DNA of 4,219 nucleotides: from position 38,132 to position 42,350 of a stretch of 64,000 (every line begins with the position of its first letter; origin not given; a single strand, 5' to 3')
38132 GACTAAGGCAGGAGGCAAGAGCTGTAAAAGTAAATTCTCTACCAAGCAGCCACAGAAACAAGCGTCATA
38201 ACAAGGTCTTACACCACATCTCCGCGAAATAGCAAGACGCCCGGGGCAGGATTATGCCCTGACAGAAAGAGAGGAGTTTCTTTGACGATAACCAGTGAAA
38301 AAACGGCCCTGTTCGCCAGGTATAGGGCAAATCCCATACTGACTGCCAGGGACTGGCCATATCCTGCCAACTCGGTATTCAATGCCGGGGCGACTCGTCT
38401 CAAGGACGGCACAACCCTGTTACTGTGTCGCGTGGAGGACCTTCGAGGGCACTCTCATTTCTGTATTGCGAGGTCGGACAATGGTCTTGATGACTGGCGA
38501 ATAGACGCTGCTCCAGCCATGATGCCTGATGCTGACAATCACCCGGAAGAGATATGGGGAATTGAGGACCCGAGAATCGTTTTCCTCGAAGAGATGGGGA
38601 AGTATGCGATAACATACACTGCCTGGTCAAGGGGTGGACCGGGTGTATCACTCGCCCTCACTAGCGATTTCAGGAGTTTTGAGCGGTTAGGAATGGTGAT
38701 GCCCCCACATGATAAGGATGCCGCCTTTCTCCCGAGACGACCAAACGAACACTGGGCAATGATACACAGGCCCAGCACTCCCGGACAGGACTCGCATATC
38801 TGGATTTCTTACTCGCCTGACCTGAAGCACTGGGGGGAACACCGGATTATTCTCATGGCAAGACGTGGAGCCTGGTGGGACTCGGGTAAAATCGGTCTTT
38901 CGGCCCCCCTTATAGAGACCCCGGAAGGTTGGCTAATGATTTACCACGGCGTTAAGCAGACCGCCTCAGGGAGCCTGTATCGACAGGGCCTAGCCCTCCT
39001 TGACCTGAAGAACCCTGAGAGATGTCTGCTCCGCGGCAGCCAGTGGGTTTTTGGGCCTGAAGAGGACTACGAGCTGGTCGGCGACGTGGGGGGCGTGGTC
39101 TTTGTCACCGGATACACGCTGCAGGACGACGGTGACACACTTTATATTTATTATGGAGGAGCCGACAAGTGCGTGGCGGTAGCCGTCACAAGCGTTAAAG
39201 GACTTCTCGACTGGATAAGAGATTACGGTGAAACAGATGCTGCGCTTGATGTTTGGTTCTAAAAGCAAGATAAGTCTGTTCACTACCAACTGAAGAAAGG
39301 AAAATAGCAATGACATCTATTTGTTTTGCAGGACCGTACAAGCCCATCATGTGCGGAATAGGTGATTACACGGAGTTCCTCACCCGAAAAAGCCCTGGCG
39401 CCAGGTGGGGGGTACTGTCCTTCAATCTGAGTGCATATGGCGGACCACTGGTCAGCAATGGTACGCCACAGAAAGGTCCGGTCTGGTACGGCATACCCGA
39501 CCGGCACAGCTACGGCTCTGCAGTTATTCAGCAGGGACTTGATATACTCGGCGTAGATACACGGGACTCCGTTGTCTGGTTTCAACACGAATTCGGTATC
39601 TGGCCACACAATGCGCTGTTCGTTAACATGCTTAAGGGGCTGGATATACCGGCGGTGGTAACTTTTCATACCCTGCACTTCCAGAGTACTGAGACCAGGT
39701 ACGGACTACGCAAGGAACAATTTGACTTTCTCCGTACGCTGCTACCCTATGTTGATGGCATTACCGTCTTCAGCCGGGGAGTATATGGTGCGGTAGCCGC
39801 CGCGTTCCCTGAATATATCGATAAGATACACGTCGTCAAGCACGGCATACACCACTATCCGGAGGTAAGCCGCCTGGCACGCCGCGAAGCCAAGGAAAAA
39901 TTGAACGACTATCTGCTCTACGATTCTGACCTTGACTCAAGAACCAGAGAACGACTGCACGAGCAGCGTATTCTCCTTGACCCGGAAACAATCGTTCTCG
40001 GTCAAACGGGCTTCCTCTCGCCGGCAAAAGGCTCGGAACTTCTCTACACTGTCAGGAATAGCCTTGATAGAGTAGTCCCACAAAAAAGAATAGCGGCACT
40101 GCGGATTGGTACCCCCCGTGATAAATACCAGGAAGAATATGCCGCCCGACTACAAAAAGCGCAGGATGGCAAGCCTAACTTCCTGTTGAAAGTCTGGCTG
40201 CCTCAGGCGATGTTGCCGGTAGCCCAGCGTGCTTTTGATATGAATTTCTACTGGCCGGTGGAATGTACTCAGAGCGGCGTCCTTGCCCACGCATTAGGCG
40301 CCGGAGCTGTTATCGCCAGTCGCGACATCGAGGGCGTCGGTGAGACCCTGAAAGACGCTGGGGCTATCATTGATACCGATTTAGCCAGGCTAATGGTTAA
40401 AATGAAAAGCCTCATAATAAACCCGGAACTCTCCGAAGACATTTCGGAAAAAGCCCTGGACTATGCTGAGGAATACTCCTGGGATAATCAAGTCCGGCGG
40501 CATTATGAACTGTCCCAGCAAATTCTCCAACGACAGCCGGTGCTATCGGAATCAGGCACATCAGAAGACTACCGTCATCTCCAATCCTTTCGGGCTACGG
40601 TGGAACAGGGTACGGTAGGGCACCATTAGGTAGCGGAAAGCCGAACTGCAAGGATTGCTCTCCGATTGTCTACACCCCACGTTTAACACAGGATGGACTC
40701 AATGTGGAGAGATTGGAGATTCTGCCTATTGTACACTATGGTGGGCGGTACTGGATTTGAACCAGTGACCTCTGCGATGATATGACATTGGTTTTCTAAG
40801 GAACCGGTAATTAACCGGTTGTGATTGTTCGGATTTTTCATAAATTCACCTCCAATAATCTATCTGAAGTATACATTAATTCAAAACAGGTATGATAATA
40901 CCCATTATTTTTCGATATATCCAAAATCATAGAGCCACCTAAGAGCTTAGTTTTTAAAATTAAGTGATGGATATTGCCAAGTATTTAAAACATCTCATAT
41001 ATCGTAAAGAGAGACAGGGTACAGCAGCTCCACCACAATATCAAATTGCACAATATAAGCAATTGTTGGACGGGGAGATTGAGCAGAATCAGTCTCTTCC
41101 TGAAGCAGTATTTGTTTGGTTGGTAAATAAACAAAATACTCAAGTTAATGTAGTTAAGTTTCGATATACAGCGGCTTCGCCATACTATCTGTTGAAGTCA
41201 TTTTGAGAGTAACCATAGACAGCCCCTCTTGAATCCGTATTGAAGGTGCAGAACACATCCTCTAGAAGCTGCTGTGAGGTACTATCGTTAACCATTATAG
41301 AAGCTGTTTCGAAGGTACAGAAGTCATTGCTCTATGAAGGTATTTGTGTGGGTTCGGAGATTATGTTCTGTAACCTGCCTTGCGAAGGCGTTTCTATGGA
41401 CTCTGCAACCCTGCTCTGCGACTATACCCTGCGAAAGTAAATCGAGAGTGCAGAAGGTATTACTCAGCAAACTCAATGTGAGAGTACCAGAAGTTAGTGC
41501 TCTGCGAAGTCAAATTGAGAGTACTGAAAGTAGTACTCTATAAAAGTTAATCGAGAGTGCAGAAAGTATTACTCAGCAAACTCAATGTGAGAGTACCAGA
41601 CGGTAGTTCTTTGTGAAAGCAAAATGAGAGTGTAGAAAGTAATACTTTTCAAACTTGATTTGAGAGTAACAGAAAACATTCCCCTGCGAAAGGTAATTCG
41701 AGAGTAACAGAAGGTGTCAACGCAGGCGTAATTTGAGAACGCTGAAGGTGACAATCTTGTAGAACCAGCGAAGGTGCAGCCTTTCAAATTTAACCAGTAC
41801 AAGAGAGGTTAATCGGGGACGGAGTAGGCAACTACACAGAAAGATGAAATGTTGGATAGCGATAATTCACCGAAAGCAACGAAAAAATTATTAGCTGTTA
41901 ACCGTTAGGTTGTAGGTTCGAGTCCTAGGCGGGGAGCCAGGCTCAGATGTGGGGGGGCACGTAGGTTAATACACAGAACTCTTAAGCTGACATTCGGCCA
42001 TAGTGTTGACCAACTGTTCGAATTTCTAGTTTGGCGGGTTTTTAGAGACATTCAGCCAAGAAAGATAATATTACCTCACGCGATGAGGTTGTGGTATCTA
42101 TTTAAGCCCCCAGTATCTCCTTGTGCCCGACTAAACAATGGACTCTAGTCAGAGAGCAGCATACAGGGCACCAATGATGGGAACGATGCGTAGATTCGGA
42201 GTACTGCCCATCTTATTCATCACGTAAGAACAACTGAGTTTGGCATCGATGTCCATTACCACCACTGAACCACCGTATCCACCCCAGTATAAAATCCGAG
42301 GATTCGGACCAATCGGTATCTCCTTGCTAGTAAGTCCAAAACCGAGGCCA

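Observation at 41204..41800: About 16 tandem ~36-nt GAGAGT-phased repeats with internal palindromes: candidate sopC-like centromere or iteron array in an island remnant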

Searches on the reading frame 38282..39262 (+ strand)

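Call 7: search_protein_families(library=pfam, proteins=[window:38282-39262:+], max_evalue=0.01)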
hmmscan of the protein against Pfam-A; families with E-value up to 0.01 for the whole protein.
window:38282-39262:+ (326 aa): 1 family
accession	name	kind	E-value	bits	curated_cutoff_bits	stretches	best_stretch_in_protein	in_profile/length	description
PF04041.19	Glyco_hydro_130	-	7.7e-47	160.2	26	1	59-313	68-319/320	beta-1,4-mannooligosaccharide phosphorylase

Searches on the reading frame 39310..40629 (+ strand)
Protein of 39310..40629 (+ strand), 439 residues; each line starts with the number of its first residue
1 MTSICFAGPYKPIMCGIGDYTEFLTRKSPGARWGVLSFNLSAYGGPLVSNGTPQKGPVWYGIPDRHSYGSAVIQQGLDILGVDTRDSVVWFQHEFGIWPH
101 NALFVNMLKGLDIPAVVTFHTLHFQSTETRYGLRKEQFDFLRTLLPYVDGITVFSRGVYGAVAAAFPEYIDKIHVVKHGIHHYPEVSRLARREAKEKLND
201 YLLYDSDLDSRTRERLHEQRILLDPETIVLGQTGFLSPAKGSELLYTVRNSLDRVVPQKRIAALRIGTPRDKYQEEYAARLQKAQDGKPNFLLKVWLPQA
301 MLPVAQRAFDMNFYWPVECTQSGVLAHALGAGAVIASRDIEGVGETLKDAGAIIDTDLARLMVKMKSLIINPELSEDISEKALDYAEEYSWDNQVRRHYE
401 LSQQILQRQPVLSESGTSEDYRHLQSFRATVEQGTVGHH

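Call 7: search_protein_families(library=pfam, proteins=[window:39310-40629:+], max_evalue=0.01)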
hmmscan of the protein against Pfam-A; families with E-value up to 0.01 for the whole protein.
window:39310-40629:+ (439 aa): 1 family
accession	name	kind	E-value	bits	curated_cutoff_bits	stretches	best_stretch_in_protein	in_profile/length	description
PF13439.12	Glyco_transf_4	-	6.6e-05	23.4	28.5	1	102-181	86-167/170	Glycosyltransferase Family 4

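Call 26: find_homologous_proteins(query=window:39310-40629:+, max_evalue=1e-20)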
Query window:39310-40629:+ (439 aa): 446 proteins with E <= 1e-20 among 8000 candidates; the best 120 are listed.
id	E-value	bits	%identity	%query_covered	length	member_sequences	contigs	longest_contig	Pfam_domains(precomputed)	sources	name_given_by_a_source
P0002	0.0e+0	1012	100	100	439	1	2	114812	-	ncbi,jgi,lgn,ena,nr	ncbi:MAG TPA: hypothetical protein G4O18_08985 [Dehalococcoidia bacterium]|nr:hypothetical protein [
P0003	3.0e-255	865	84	100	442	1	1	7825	-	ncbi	-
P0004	2.5e-247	839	82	100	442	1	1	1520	-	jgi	jgi:glycosyltransferase involved in cell wall biosynthesis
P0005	3.3e-246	835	85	95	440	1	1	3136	PF13439.13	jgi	jgi:hypothetical protein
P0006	6.2e-246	834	81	100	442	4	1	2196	-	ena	-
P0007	3.7e-245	832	80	100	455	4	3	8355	-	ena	-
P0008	7.3e-245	831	80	100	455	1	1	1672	-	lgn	-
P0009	4.1e-236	802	78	99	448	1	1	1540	PF13439.13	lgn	-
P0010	1.4e-235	800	78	100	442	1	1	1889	-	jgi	jgi:glycosyltransferase involved in cell wall biosynthesis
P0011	1.1e-201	688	70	94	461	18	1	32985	-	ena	-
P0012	9.4e-195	665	82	79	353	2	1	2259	-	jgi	jgi:hypothetical protein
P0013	7.4e-192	656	66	95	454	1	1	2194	-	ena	-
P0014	8.4e-189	646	67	94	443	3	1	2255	-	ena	-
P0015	8.3e-188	643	77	84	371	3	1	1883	-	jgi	jgi:glycosyltransferase involved in cell wall biosynthesis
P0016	2.0e-186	638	66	93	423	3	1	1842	PF13439.13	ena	-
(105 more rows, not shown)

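Call 27: find_encoding_contigs(protein=P0003, flank=8000, max_places=3)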
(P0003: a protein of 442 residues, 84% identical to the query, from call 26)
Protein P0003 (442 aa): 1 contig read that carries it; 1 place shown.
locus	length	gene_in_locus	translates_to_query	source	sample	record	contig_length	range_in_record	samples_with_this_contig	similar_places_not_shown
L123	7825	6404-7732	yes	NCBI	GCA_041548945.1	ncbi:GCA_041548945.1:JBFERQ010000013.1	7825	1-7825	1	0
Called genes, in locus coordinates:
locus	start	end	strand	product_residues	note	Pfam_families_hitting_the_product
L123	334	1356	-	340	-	-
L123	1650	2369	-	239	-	PF00072:Response_reg, PF00486:Trans_reg_C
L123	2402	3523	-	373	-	PF00989:PAS (weak), PF08448:PAS_4, PF13188:PAS_8 (weak), PF13426:PAS_9 (weak), PF00512:HisKA, PF02518:HATPase_c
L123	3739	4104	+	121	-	-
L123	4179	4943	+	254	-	-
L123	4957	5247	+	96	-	-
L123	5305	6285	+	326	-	PF04041:Glyco_hydro_130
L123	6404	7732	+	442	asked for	-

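Call 28: find_encoding_contigs(protein=P0007, flank=8000, max_places=3)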
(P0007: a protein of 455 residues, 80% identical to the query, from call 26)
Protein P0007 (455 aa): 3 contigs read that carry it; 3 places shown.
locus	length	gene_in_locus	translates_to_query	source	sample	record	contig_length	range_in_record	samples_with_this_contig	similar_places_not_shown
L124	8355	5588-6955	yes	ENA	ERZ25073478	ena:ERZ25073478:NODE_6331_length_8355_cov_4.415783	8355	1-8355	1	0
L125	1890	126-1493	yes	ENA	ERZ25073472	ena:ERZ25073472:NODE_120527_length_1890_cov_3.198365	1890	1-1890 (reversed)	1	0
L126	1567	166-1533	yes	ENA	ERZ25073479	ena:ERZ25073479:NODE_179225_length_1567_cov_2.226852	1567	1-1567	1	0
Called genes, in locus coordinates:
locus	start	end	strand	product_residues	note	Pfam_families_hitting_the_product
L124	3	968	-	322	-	?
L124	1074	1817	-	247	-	PF01061:ABC2_membrane, PF12698:ABC2_membrane_3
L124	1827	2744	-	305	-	PF00005:ABC_tran, PF13304:AAA_21 (weak)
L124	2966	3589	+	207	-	PF02660:G3P_acyltransf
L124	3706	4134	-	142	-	PF01575:MaoC_dehydratas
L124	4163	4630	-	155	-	PF13452:FAS1_DH_region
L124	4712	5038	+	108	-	-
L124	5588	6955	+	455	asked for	-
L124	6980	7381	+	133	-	PF00072:Response_reg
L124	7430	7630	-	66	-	-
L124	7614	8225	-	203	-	PF00881:Nitroreductase, PF14512:TM1586_NiRdase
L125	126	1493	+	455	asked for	-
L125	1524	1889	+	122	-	?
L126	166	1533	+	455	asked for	-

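Call 29: find_encoding_contigs(protein=P0011, flank=8000, max_places=3)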
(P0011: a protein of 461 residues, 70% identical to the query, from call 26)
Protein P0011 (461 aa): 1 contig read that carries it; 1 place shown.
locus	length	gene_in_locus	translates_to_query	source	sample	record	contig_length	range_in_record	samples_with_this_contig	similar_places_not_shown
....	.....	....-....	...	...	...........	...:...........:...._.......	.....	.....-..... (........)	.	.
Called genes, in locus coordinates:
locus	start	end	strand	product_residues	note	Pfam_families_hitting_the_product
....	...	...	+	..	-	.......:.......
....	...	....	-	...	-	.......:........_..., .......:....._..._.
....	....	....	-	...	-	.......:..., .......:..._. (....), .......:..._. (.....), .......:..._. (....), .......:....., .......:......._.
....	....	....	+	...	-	-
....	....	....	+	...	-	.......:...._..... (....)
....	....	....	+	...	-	-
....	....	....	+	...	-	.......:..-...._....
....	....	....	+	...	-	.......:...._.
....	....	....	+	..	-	-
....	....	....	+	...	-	-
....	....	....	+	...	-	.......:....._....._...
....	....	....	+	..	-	-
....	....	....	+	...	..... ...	-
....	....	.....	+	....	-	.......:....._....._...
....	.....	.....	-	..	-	-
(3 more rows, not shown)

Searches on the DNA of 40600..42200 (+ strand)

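Call 36: search_rna_families(source=window, start=40600, end=42200, threshold=evalue, max_evalue=10, show_alignments=3)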
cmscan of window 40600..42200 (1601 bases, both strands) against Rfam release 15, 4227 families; matches with E-value up to 10: 0.
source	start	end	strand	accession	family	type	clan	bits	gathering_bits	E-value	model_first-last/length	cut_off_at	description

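Call 58: search_dna_similar(query=window:41200-41800:+, collection=plasmids, mode=distant, max_evalue=0.01, max_rows=15)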
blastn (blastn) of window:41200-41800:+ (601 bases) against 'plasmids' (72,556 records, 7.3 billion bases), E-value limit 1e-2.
No match.

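Call 59: search_dna_similar(query=window:41200-41800:+, collection=phages, mode=distant, max_evalue=0.01, max_rows=15)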
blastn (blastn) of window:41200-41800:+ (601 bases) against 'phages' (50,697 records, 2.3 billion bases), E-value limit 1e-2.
No match.

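Call 109: search_dna_similar(query=window:41893-41942:+, collection=phages, mode=distant, max_evalue=1, max_rows=8)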
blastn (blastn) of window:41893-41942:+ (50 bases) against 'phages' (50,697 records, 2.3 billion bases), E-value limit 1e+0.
Records with a match: 1102; places in all: 1157; records where one place covers at least 80% of the query: 131.
Best place of each record, by identity: >=99% 30; 95-99% 32; 90-95% 40; 80-90% 947; 60-80% 53.
By first word of the organism name: Mycobacterium 214; Salmonella 166; Pseudomonas 136; Gordonia 135; Bacillus 77; Escherichia 71; Streptomyces 35; Vibrio 33; Microbacterium 32; Bacteroides 27; and 44 more.
By host as written in the record: Mycobacterium smegmatis mc2 155 144; Gordonia terrae 3612 117; - 96; Pseudomonas aeruginosa 47; Mycobacterium smegmatis mc#155 41; Escherichia coli 30; Pseudomonas aeruginosa PAO1 26; Bacteroides intestinalis DSM 108646 25; and 234 more.
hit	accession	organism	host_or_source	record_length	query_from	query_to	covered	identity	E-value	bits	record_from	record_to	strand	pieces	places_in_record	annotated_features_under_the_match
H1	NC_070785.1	Streptomyces phage Wakanda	Streptomyces sanglieri UNT16F27A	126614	2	45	88%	93.2%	6e-10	67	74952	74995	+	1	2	127: tRNA-Asn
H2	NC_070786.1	Streptomyces phage Muntaha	Streptomyces sanglieri UNT16F27A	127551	2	45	88%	93.2%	6e-10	67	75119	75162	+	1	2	none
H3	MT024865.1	Streptomyces phage Wakanda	Streptomyces sanglieri UNT16F27A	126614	2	45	88%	93.2%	6e-10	67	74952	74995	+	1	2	127: tRNA-Asn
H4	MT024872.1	Streptomyces phage Muntaha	Streptomyces sanglieri UNT16F27A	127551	2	45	88%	93.2%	6e-10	67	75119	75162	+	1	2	none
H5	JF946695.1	Mycobacterium phage SWU1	Mycobacterium smegmatis mc2 155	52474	3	47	90%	89.7%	7e-3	80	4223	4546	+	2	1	tRNA-Trp | tRNA-Glx | tRNA-Asx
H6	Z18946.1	Fromanvirus L5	-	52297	3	47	90%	89.7%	7e-3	80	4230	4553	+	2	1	8: tRNA-Trp | 9: tRNA-Gln | 7: tRNA-Asn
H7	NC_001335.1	Fromanvirus L5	-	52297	3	47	90%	89.7%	7e-3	80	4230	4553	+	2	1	8: tRNA-Trp | 9: tRNA-Gln | 7: tRNA-Asn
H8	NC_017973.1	Mycobacterium phage SWU1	Mycobacterium smegmatis mc2 155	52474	3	47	90%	89.7%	7e-3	80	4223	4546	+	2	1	tRNA-Trp | tRNA-Glx | tRNA-Asx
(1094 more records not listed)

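Call 110: search_dna_similar(query=window:41893-41942:+, collection=plasmids, mode=distant, max_evalue=1, max_rows=8)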
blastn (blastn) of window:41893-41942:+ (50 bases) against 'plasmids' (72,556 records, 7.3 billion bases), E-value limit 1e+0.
Records with a match: 214; places in all: 261; records where one place covers at least 80% of the query: 85.
Best place of each record, by identity: >=99% 1; 90-95% 59; 80-90% 141; 60-80% 13.
By first word of the organism name: Bacillus 77; Priestia 28; Sinorhizobium 18; Clostridioides 16; Enterococcus 16; Nostoc 6; Pseudomonas 4; Listeria 4; Peribacillus 4; Ensifer 4; and 26 more.
By predicted mobility (MOB-suite, as given by PLSDB): non-mobilizable 186; conjugative 22; mobilizable 6.
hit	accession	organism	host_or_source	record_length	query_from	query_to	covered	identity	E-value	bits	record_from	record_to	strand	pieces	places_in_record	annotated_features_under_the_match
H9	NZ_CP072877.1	Microbacterium sp. NIBRBAC000506063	cell culture,sludge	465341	2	48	94%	85.1%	1e-5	55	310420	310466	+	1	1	none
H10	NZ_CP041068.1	Priestia megaterium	cell culture,soil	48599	2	47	92%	84.8%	4e-5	53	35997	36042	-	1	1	none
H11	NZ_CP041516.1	Priestia aryabhattai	cell culture,soil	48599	2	47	92%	84.8%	4e-5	53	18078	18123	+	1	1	none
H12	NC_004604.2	Priestia megaterium QM B1551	-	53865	2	47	92%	84.8%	4e-5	53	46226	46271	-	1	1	none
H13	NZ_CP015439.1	Anoxybacillus amylolyticus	Microbial isolate,soil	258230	2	47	92%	84.8%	4e-5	53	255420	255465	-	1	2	none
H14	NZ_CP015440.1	Anoxybacillus amylolyticus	Microbial isolate,soil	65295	2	47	92%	84.8%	4e-5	53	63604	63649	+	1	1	none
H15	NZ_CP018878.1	Priestia megaterium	Camellia oleifera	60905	2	47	92%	84.8%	4e-5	53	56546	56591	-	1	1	none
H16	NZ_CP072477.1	Priestia aryabhattai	mixed culture,soil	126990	2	47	92%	84.8%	4e-5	53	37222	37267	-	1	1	none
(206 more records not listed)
